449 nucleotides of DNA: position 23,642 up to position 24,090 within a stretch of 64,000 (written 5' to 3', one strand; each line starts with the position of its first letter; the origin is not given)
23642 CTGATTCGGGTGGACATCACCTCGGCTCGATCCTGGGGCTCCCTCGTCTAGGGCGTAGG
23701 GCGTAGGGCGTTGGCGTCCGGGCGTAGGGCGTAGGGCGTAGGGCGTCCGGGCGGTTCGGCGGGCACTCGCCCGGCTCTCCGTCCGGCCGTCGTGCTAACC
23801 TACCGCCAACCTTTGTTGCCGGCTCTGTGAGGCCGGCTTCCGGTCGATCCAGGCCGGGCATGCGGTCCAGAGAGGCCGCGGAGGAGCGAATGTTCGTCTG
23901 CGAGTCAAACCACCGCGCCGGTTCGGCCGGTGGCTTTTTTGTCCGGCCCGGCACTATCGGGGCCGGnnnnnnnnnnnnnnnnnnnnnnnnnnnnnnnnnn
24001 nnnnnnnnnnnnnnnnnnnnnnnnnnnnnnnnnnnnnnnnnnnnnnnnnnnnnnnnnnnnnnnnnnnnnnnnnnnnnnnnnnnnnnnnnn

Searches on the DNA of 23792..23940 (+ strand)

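Call 40: build_rna_model(alignment_id=A3)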
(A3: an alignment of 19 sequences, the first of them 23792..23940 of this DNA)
Model R1 built from alignment A3 (19 sequences, 208 columns); structure: RNAalifold consensus.
model positions 129; base pairs 22; branch points 2; effective number of sequences 1.41; information 0.591 bits per position. Calibrated on 0.2 Mb of random sequence (short: E-values are rough).
structure used (alignment columns):
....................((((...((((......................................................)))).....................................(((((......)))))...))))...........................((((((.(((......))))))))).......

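Call 41: search_with_rna_model(model_id=R1, sources=[window, L001, L002, L003, L004, L005, L006, L007, L008, L009, L010, L011, L012, L013, L014, L015, L016, L017, L018, L019, L020, L021, L022, L023, L024, L025, L026, L027, L028, L029, L030, L031, L032, L033, L034, L035, L036, L037, L038, L039, L040, L041, L042, L043, L044, L045, L046, L047, L048, L049, L050, L051, L052, L053, L054, L055, L056, L057, L058, L059, L060, L061, L062, L063, L064, L065, L066, L067, L068, L069, L070, L071, L072, L073, L074, L075, L076, L077, L078, L079, L080], max_evalue=0.01, make_alignment=true)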
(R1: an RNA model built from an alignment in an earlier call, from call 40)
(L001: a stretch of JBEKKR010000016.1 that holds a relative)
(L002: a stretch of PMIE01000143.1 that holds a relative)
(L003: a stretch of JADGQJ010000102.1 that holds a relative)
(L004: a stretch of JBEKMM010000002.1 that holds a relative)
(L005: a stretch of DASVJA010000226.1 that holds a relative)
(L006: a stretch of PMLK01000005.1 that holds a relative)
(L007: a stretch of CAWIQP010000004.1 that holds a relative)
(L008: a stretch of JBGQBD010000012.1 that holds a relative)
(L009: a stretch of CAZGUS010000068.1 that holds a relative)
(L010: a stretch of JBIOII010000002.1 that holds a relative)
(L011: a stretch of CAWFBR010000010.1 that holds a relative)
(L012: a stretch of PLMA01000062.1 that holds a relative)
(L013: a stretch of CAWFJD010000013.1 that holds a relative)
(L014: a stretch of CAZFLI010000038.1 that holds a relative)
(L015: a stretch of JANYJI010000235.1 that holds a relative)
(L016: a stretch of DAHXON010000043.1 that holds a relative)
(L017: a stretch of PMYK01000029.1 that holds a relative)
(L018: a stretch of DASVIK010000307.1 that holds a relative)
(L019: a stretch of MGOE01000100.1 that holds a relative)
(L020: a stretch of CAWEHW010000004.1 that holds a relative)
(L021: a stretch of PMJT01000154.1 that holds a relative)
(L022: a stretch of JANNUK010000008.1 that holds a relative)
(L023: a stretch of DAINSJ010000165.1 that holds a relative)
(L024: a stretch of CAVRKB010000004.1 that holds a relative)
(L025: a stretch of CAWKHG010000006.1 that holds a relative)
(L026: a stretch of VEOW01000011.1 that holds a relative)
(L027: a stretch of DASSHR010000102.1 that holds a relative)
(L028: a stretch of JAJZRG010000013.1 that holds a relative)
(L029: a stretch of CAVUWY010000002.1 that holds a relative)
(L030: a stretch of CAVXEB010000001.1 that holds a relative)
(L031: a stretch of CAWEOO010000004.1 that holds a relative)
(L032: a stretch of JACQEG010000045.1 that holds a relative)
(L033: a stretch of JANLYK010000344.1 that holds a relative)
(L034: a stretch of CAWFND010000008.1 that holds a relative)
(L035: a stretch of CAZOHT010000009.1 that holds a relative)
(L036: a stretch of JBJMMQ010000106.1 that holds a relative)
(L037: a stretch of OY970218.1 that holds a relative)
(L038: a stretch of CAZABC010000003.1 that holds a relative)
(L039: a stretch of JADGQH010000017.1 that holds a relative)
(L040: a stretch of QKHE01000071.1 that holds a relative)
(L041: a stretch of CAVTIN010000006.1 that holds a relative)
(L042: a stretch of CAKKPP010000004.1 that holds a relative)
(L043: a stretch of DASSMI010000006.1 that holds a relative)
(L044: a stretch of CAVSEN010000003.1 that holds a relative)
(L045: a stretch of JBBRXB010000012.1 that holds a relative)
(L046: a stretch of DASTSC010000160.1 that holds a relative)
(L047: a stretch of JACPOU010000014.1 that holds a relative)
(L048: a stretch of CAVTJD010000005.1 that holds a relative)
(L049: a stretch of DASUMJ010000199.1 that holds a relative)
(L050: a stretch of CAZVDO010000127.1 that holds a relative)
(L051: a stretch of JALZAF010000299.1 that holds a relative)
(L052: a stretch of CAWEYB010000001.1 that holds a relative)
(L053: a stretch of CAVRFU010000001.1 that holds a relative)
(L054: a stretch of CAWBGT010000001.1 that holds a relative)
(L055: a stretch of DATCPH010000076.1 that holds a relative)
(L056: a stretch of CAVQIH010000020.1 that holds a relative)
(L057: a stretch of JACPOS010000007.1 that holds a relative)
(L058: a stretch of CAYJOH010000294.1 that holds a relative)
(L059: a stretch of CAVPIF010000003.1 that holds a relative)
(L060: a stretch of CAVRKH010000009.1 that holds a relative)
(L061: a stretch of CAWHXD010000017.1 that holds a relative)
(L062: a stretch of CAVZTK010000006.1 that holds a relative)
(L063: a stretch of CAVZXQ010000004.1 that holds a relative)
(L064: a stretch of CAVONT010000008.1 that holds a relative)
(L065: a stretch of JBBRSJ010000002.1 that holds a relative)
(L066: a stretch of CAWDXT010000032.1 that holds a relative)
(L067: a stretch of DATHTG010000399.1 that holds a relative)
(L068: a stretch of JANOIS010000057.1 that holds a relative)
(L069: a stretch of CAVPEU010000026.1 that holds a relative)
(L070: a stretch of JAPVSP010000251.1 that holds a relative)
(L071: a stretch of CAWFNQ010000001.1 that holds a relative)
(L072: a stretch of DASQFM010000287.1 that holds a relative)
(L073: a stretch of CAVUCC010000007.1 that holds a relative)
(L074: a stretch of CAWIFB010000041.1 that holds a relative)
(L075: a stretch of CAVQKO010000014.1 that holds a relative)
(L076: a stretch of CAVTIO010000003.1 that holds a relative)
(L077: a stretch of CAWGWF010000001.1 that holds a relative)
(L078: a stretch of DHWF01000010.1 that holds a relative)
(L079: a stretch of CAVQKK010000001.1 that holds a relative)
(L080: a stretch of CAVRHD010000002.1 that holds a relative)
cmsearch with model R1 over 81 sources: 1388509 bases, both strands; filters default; matches with E-value up to 0.01: 94.
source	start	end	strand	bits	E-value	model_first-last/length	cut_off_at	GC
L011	18458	18586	+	149.9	1.7e-40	1-129/129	no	0.67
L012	352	480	+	147.9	6.6e-40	1-129/129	no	0.64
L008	9873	10001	+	147.2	1.1e-39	1-129/129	no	0.65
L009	9636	9764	+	146.9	1.3e-39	1-129/129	no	0.64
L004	9873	10001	+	146.7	1.5e-39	1-129/129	no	0.67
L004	17647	17776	+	145.3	3.7e-39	1-129/129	no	0.64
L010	9873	10001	+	144.9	5e-39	1-129/129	no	0.64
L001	12584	12711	+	144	9.1e-39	1-129/129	no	0.64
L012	7736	7865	+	141.8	4.1e-38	1-129/129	no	0.61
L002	20278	20405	+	140.9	7.4e-38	1-129/129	no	0.62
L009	3025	3153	+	139.9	1.4e-37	1-129/129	no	0.69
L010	12165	12294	+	137.9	5.5e-37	1-129/129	no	0.66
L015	3510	3637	+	137.5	7.2e-37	1-129/129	no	0.66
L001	9826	9953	+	133.2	1.2e-35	1-129/129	no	0.64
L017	9872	9998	+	132.4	2.1e-35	1-129/129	no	0.69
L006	9851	9980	+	132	2.7e-35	1-129/129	no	0.61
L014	9867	9995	+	127.8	4.7e-34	1-129/129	no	0.7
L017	14593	14718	+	127.8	4.7e-34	1-129/129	no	0.63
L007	9837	9998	+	126.3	1.3e-33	1-129/129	no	0.67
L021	9083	9244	+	125.2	2.7e-33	1-129/129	no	0.64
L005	8576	8704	+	124.7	3.7e-33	1-129/129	no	0.64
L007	14618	14780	+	124.7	3.8e-33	1-129/129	no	0.66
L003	3085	3255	+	122.7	1.4e-32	1-129/129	no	0.67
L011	9752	9914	+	110.9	3.8e-29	1-129/129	no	0.69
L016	9797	9923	+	107.3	4.1e-28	1-129/129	no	0.66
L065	9799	9927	+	107.1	4.7e-28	1-129/129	no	0.7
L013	4432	4556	+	107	5e-28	1-129/129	no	0.65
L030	9852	9981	+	102.8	8.4e-27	1-129/129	no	0.69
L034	9838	9966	+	101.8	1.7e-26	1-129/129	no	0.69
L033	9778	9907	+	96.8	4.5e-25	1-129/129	no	0.71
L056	9785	9914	+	95.4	1.2e-24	1-129/129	no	0.71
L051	1672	1803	+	93.8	3.4e-24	1-129/129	no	0.68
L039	9822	9950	+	93.7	3.6e-24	1-129/129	no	0.74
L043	9839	9968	+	90.6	2.9e-23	1-129/129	no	0.69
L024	9848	9980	+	84.6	1.6e-21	1-129/129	no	0.71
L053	9860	9992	+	84.2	2.1e-21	1-129/129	no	0.69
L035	6157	6288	+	82.7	5.6e-21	1-129/129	no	0.66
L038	9827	9956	+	81.4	1.4e-20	1-129/129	no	0.75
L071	9834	9966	+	80.9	1.9e-20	1-129/129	no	0.7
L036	3468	3600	+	80.9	1.9e-20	1-129/129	no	0.68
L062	9836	9968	+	80.6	2.4e-20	1-129/129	no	0.7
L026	3769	3896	+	79.8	3.9e-20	1-129/129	no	0.7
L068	9831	9962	+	79.5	5e-20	1-129/129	no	0.68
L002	9808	9980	+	79.4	5.2e-20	1-129/129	no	0.7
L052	9836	9968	+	79.1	6.2e-20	1-129/129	no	0.71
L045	9834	9968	+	77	2.6e-19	1-129/129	no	0.7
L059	9844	9977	+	76.8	3e-19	1-129/129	no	0.7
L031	9818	9950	+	74.8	1.1e-18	1-129/129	no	0.71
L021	2053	2244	+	74.4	1.5e-18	1-129/129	no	0.7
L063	9846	9977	+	73.8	2.2e-18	1-129/129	no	0.66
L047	9816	9950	+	72.5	5.1e-18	1-129/129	no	0.7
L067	2765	2897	+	71.4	1.1e-17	1-129/129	no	0.7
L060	9844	9935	+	67.8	1.2e-16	1-129/129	no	0.68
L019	9848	9981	+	67.4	1.6e-16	1-129/129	no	0.75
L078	9846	9958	+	66.9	2.2e-16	1-129/129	no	0.67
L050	1267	1378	+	66.1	3.8e-16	1-129/129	no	0.69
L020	9815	9915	+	64.4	1.2e-15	1-129/129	no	0.68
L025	9847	9934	+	64.3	1.2e-15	1-129/129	no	0.68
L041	9854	9967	+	64.1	1.4e-15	1-129/129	no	0.71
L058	1355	1454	+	63.7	1.8e-15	1-129/129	no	0.71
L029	9846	9934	+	61.8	6.9e-15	1-129/129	no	0.7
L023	841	924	+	61.7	6.9e-15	1-129/129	no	0.69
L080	9783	9874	+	61.7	7.1e-15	1-129/129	no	0.67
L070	1318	1420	+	61.5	8.1e-15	1-129/129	no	0.72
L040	963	1093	+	61.4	9e-15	1-129/129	no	0.73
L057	9870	9993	+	61.2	9.7e-15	1-129/129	no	0.7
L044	9797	9879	+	60.3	1.8e-14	1-129/129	no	0.7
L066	9853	9987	+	59.8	2.5e-14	1-129/129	no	0.72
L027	2403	2500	+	59.7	2.8e-14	1-129/129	no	0.7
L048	9853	9987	+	59.6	2.8e-14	1-129/129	no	0.7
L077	9854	9987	+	59.1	4.2e-14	1-129/129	no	0.74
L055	9858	9974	+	58.8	4.9e-14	1-129/129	no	0.68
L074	3642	3776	+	58.7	5.4e-14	1-129/129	no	0.7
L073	9853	9987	+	58.6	5.7e-14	1-129/129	no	0.72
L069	9855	9954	+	58.3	7.1e-14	1-129/129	no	0.71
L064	9851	9935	+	58.1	7.9e-14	1-129/129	no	0.68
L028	9843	9936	+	57.9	8.9e-14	1-129/129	no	0.69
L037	9860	9970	+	56.8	1.9e-13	1-129/129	no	0.73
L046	1371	1453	+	56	3.2e-13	1-129/129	no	0.71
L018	1745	1833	+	55.8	3.8e-13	1-129/129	no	0.69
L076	9859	9972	+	55.4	4.9e-13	1-129/129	no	0.69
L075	9862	9954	+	55.2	5.4e-13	1-129/129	no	0.67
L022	6045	6136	+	55.1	5.7e-13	1-129/129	no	0.66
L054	9859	9950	+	55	6.5e-13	1-129/129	no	0.71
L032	9865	9958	+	54.8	7.4e-13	1-129/129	no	0.7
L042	9862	9953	+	54.6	8.3e-13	1-129/129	no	0.67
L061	9832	9921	+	54.4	9.2e-13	1-129/129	no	0.64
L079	9853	9987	+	54.2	1.1e-12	1-129/129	no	0.71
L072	169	280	+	52.4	3.5e-12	1-129/129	no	0.7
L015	1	46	+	43.7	1.2e-09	84-129/129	5'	0.59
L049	5015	5098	+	34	8.1e-07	1-129/129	no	0.68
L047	11226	11309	+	32.4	2.3e-06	1-129/129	no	0.67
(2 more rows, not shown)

Alignment A4: 94 matches aligned to the model, 329 columns, each read 5' to 3' on its own strand. Consensus structure (alignment columns), stored with it:
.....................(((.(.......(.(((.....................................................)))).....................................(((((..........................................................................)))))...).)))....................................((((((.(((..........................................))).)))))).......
